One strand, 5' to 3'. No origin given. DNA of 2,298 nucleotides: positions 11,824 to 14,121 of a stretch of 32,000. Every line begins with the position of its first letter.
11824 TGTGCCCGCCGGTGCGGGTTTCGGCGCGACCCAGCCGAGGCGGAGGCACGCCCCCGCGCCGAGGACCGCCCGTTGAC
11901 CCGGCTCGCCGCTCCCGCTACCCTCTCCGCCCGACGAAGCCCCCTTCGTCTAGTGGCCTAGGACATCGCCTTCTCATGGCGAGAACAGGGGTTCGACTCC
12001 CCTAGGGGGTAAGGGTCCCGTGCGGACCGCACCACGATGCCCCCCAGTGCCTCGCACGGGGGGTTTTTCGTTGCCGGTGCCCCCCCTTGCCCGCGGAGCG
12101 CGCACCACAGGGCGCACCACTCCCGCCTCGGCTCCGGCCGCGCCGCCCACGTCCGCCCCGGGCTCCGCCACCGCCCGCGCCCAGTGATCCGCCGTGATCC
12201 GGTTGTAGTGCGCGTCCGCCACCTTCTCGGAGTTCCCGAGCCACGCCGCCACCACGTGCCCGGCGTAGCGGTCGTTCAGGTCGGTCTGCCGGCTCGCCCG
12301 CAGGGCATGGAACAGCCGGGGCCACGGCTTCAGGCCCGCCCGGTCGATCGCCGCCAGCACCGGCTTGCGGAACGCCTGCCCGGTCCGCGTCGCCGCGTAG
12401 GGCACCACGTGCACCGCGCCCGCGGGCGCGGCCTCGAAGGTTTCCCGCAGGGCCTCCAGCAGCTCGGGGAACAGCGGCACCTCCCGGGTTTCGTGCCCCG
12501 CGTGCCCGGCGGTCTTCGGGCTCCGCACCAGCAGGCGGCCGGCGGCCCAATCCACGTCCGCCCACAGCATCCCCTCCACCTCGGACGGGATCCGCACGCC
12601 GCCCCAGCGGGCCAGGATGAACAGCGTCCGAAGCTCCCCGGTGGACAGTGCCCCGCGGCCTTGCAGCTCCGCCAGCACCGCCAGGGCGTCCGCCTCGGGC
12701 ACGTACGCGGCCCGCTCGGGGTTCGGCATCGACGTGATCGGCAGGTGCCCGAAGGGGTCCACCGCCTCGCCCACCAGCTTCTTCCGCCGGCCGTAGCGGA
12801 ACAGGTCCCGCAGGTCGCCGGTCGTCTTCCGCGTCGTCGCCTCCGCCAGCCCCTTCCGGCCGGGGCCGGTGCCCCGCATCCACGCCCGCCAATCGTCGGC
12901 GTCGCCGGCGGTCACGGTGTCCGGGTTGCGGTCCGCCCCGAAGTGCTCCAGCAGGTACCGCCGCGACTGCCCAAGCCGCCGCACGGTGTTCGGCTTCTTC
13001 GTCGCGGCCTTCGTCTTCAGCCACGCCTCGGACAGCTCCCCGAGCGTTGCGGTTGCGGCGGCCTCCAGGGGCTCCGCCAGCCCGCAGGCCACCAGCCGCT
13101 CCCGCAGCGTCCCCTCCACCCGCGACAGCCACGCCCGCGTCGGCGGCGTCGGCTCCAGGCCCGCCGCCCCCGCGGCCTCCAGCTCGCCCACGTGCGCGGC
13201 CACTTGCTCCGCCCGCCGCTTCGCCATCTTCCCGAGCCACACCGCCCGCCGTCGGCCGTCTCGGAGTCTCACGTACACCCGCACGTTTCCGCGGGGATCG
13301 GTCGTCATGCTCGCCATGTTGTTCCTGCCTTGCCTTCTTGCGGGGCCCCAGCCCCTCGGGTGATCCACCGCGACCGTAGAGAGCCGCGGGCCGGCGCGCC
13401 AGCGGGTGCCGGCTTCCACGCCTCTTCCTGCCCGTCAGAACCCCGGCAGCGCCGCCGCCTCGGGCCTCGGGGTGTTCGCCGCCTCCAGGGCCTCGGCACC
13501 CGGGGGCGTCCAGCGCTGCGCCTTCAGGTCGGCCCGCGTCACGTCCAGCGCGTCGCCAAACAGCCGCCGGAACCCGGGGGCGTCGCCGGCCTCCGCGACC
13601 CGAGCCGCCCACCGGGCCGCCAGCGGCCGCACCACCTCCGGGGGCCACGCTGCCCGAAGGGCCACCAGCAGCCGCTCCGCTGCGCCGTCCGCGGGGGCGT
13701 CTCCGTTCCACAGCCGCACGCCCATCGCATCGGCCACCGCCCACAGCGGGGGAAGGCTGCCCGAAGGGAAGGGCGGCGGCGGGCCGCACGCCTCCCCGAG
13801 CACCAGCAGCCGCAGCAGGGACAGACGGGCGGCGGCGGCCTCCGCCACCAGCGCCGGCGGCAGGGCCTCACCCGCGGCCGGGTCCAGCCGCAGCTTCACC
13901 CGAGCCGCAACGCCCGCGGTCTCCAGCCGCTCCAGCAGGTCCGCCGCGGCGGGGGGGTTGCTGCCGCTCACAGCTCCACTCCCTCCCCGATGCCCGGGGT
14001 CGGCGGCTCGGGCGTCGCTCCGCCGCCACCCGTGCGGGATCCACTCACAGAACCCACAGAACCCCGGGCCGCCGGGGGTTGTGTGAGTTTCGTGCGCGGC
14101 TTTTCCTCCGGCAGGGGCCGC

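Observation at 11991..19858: Satellite-like integrative element of 7.9 kb in tRNA-Glu(CUC), bounded by a perfect 26-bp direct repeat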

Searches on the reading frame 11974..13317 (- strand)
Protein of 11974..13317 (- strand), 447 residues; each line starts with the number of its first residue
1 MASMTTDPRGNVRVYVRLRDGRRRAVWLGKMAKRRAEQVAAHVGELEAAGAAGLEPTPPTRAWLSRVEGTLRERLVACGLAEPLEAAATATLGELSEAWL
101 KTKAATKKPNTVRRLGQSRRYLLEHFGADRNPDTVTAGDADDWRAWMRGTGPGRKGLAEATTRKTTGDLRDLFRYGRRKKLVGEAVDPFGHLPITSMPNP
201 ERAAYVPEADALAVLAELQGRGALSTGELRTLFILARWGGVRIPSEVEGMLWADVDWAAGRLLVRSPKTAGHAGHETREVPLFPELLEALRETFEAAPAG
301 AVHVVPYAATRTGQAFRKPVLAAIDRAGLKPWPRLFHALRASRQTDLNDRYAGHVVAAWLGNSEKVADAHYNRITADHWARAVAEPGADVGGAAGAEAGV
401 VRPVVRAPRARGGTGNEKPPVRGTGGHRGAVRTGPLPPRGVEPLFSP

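Call 9: search_protein_families(library=pfam, proteins=[window:11974-13317:-], max_evalue=0.01)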
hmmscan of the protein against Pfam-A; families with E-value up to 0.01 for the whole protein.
window:11974-13317:- (447 aa): 1 family
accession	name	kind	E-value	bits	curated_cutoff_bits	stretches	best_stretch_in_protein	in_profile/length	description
PF00589.27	Phage_integrase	-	5e-05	23.6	27.1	1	229-365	24-159/172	Phage integrase family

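Call 10: search_protein_families(library=phrogs, proteins=[window:11974-13317:-], max_evalue=0.01)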
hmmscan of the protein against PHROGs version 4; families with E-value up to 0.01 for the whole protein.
window:11974-13317:- (447 aa): 2 families
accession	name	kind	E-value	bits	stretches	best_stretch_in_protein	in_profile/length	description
phrog_1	-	integration and excision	4.5e-32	113.1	1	7-384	117-445/611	integrase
phrog_216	-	integration and excision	0.00015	21.9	1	230-383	77-233/301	integrase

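Call 13: search_protein_families(library=padloc, proteins=[window:11974-13317:-], max_evalue=0.01)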
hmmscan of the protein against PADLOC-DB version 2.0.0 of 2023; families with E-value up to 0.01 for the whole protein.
window:11974-13317:- (447 aa): 0 families

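Call 61: find_related_loci(query=A5, collection=metagenome_contigs, flank=10000)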
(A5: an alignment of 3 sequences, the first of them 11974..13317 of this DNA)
Query A5 (447 aa) in metagenome_contigs; peptide patterns used: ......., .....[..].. (x = any residue, [..] = any of these).
600 stretches matched a pattern, but none encodes a relative of the query by tblastn (E <= 1e-3).

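Call 62: find_related_loci(query=A5, collection=viral_contigs, flank=10000)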
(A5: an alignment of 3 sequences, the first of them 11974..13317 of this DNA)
Query A5 (447 aa) in viral_contigs; peptide patterns used: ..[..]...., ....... (x = any residue, [..] = any of these).
78 stretches matched a pattern, but none encodes a relative of the query by tblastn (E <= 1e-3).

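Call 103: search_protein_families(library=ncbifam, proteins=[window:11974-13317:-], max_evalue=0.01)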
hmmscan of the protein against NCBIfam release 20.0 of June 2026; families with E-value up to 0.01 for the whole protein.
window:11974-13317:- (447 aa): 0 families

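Call 106: search_solved_structures(query=window:11974-13317:-, max_evalue=0.01, show_alignments=1)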
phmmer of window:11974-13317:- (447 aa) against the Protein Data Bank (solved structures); distinct sequences matched with E-value up to 0.01: 0.

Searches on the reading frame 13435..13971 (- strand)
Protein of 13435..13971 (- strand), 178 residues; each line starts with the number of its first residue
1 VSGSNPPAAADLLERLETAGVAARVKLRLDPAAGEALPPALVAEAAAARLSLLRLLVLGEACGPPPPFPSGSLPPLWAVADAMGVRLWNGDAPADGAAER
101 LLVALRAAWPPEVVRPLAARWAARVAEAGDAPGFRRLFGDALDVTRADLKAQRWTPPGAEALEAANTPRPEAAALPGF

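Call 63: find_homologous_proteins(query=A6, max_evalue=0.001)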
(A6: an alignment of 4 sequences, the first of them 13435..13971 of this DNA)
Query A6 (4 sequences) (178 aa, profile of the alignment): 6 proteins with E <= 0.001 among 8000 candidates.
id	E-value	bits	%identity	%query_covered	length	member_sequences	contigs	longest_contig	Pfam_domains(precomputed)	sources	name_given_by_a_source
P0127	9.0e-92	324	100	100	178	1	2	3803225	-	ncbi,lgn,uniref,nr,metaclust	ncbi:hypothetical protein [Phycisphaera mikurensis]|uniref:Uncharacterized protein n=1 Tax=Phycispha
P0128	9.3e-89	314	77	98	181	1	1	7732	-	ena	-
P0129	3.4e-87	309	73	87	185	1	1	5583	-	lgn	-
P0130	2.6e-86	306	87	100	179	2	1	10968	-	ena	-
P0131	4.8e-85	302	71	100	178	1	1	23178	-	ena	-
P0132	1.1e-77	278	73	97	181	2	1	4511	-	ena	-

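Call 64: find_encoding_contigs(protein=P0130, flank=10000, max_places=3)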
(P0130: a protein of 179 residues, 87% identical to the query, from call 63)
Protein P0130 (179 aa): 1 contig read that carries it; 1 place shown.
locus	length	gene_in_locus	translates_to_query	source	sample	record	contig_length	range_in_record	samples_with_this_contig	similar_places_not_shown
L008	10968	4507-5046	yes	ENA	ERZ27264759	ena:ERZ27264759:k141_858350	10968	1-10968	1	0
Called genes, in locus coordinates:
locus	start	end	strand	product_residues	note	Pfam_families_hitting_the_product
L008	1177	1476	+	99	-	-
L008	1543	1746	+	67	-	-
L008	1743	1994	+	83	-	PF12728:HTH_17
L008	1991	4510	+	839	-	PF13481:AAA_25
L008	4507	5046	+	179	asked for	-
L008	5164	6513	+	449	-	-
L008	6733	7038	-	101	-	PF02416:TatA_B_E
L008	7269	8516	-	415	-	PF00109:ketoacyl-synt, PF00108:Thiolase_N (faint), PF02801:Ketoacyl-synt_C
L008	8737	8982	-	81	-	PF00550:PP-binding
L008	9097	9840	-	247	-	PF00106:adh_short, PF01370:Epimerase (weak), PF03435:Sacchrp_dh_NADP (weak), PF08659:KR, PF13561:adh_short_C2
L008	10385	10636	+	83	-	-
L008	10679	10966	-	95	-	?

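Call 65: find_encoding_contigs(protein=P0132, flank=10000, max_places=3)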
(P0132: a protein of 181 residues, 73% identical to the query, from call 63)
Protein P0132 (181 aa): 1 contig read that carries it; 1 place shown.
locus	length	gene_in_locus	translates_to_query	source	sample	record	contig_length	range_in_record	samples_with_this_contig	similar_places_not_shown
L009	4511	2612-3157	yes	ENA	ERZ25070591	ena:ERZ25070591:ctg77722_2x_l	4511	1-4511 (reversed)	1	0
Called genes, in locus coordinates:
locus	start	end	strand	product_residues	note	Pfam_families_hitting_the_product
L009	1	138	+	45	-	?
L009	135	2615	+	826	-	PF13481:AAA_25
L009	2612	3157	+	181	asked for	-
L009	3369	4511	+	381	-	?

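Call 74: search_protein_families(library=pfam, proteins=[L008:628-1476:+], max_evalue=0.05)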
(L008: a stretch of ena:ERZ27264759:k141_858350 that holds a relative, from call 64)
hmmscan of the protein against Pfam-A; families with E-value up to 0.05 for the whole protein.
L008:628-1476:+ (282 aa): 2 families
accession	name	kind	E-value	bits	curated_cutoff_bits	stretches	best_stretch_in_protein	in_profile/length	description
PF24545.1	Ig_TPPC8_2nd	-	0.019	15.4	27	1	47-92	13-57/67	TPPC8 second Ig-like domain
PF15294.11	Leu_zip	-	0.023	14.7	28.2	1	29-112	128-210/275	Leucine zipper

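Call 75: search_protein_families(library=phrogs, proteins=[L008:628-1476:+], max_evalue=0.05)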
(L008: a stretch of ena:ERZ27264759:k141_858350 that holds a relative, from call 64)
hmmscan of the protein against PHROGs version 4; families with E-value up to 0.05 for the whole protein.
L008:628-1476:+ (282 aa): 0 families

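Call 85: predict_structure(alignment_id=A7)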
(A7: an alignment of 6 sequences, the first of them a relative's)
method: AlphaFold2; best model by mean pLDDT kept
length: 178 residues; sequences in the alignment: 6
mean_pLDDT: 58.4   pTM: 0.43
mean pLDDT of the five models: 58.4, 55.3, 45.5, 43.6, 43.5
residues with pLDDT >= 90: 0; 70-90: 45; 50-70: 77; < 50: 56
segments of 3 or more residues with pLDDT < 50: 1-7, 20-29, 55-71, 82-84, 152-158, 175-178
pLDDT, mean of each block of 10 residues (from residue 1): 40 52 43 64 62 49 39 52 55 69 70 78 80 81 67 46 54 46
secondary structure, 60 per line:
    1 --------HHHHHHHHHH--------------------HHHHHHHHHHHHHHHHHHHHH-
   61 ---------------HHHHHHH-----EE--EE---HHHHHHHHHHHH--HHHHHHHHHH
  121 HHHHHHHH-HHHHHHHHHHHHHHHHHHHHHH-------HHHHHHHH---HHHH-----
elements in order: H9-18 H39-59 H76-82 H97-108 H111-128 H130-151 H159-166 H170-173

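Call 103: search_protein_families(library=ncbifam, proteins=[window:13435-13971:-], max_evalue=0.01)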
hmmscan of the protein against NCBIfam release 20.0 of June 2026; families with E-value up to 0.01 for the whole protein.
window:13435-13971:- (178 aa): 0 families

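Call 104: search_protein_families(library=pfam, proteins=[window:13435-13971:-], max_evalue=5)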
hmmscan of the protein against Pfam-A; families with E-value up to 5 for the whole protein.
window:13435-13971:- (178 aa): 0 families

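Call 115: find_encoding_contigs(protein=P0127, flank=10000, max_places=5)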
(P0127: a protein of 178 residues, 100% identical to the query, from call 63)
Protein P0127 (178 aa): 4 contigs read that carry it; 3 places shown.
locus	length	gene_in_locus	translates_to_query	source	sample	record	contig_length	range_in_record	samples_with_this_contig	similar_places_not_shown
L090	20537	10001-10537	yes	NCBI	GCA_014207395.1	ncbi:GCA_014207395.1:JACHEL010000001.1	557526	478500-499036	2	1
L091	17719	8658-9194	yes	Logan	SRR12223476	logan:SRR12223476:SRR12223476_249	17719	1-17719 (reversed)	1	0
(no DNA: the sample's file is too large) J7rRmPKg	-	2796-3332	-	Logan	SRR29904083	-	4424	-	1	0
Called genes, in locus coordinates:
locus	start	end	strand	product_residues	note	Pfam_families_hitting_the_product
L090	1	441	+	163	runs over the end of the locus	PF00210:Ferritin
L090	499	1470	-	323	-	PF00005:ABC_tran, PF13304:AAA_21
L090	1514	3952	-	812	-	-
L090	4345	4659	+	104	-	-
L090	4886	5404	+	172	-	PF00565:SNase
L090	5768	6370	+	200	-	-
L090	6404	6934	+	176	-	-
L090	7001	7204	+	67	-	-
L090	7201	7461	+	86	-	PF12728:HTH_17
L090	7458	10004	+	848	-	PF13148:DUF3987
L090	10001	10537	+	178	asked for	-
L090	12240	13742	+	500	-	PF13487:HD_5, PF01966:HD, PF13487:HD_5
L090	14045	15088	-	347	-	PF14224:DUF4331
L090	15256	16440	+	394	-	-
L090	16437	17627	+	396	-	PF13795:HupE_UreJ_2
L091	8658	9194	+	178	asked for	-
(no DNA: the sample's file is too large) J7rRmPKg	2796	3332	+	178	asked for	-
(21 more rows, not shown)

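Call 123: find_related_loci(query=A7, collection=viral_contigs, flank=8000)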
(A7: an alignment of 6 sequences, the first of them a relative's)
Query A7 (178 aa) in viral_contigs; peptide patterns used: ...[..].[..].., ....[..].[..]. (x = any residue, [..] = any of these).
62 stretches matched a pattern, but none encodes a relative of the query by tblastn (E <= 1e-3).
